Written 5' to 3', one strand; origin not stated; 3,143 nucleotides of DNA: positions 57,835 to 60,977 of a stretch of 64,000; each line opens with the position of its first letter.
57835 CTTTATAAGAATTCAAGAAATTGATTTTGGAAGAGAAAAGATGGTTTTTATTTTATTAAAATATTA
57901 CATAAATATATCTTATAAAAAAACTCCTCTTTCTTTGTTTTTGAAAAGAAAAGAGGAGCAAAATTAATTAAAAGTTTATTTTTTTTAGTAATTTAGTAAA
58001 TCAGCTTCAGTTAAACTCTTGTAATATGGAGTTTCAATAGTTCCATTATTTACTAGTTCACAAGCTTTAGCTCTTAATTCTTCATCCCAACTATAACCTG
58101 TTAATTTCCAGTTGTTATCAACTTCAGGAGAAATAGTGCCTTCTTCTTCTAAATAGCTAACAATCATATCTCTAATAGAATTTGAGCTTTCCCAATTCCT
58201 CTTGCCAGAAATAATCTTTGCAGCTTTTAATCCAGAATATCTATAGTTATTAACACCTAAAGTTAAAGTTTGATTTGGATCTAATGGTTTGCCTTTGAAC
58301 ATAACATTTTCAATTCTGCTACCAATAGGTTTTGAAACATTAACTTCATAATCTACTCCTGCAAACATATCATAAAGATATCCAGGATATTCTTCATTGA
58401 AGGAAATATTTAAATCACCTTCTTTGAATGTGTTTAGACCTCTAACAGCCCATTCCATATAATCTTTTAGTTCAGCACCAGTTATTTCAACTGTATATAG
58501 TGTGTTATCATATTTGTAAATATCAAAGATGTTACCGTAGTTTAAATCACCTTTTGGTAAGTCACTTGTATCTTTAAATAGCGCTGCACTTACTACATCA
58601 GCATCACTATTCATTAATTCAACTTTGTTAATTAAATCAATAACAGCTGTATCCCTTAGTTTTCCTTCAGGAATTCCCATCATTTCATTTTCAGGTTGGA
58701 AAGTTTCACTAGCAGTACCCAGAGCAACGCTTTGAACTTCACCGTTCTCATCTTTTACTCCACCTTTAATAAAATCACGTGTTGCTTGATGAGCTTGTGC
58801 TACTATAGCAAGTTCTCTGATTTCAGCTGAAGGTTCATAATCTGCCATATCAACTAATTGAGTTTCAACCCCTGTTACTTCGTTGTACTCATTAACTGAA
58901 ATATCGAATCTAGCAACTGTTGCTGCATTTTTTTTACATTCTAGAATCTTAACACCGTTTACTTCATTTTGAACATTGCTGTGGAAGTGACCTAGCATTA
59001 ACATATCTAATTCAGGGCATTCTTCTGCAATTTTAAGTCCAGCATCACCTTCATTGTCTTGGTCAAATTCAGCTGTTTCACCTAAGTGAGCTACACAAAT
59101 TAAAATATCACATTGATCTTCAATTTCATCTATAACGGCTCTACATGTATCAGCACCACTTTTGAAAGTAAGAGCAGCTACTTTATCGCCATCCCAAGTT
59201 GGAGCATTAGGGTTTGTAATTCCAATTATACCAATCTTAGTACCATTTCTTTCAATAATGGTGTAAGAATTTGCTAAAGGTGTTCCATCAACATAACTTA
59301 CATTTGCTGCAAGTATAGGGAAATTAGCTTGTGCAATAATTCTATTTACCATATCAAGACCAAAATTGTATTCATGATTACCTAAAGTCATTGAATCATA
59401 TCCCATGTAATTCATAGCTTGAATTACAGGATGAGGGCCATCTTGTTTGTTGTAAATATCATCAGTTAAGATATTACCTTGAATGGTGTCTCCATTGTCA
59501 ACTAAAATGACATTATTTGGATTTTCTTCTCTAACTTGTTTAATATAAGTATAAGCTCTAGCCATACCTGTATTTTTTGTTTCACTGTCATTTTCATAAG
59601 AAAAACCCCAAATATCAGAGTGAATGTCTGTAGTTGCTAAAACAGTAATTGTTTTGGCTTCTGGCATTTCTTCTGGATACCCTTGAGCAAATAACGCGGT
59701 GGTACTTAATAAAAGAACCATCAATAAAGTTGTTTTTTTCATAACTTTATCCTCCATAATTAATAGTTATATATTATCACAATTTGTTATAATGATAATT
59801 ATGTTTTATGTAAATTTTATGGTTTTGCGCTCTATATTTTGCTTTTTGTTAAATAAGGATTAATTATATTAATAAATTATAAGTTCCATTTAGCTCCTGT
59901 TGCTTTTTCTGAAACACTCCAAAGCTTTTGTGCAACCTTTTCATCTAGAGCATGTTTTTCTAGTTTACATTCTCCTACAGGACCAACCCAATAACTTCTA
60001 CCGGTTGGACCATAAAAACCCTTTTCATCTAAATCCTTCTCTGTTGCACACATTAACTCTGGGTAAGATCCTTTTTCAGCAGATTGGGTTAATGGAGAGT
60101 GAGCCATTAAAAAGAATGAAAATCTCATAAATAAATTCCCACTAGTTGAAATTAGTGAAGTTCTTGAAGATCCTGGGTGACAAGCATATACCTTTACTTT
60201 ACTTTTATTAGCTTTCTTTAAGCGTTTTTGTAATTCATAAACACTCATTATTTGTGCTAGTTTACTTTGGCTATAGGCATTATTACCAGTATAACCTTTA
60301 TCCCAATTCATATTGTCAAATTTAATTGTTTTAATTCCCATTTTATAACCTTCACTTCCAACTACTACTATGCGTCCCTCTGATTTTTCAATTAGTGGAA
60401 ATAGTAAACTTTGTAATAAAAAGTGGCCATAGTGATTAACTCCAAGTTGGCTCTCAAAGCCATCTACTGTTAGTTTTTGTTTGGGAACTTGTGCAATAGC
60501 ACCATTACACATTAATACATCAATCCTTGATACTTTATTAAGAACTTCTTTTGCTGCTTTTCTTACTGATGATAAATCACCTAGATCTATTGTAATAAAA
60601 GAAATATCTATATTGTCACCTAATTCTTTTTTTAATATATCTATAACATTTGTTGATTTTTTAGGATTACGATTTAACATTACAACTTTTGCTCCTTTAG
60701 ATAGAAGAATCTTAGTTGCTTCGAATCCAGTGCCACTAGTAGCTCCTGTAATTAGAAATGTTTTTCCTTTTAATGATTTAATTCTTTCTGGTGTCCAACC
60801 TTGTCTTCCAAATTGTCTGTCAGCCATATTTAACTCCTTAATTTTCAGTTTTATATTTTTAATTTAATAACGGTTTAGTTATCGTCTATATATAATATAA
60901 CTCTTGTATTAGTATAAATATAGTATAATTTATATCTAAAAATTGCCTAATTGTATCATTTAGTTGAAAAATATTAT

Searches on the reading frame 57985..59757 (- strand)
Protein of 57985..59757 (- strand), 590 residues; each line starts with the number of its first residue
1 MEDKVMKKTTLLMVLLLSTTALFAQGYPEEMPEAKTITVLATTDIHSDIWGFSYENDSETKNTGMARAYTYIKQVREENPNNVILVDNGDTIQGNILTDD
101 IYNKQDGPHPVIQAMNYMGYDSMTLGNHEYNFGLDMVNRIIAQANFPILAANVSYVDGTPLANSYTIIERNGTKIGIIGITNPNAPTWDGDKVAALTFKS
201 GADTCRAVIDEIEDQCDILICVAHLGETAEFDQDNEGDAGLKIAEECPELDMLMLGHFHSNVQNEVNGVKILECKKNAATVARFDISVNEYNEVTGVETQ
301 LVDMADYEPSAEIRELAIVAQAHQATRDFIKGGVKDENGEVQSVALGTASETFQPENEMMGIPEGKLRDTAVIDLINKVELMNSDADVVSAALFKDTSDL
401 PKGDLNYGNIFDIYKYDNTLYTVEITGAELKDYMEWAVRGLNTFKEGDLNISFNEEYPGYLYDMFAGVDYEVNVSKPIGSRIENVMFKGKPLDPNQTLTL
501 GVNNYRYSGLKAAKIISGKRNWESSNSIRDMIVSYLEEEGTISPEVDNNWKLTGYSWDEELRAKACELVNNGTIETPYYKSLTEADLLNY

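Call 11: search_protein_families(library=pfam, proteins=[window:57985-59757:-], max_evalue=0.00001)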
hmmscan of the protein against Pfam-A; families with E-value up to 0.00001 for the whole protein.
window:57985-59757:- (590 aa): 2 families
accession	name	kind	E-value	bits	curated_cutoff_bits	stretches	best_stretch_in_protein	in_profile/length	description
PF02872.23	5_nucleotid_C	-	1.5e-24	87.4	23.6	1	360-510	12-150/158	5'-nucleotidase, C-terminal domain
PF00149.33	Metallophos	-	1.4e-08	35.9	21.5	1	38-260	2-190/191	Calcineurin-like phosphoesterase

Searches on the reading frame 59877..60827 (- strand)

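Call 11: search_protein_families(library=pfam, proteins=[window:59877-60827:-], max_evalue=0.00001)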
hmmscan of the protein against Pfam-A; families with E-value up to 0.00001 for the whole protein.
window:59877-60827:- (316 aa): 3 families
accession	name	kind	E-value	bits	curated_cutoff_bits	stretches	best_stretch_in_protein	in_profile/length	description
PF00106.31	adh_short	-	3.2e-27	95.7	26.6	1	22-225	1-186/195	short chain dehydrogenase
PF13561.12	adh_short_C2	-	9.2e-17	61.8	27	1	28-249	1-203/236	Enoyl-(Acyl carrier protein) reductase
PF08659.16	KR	-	1.3e-06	28.9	22.6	1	23-141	2-122/180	KR domain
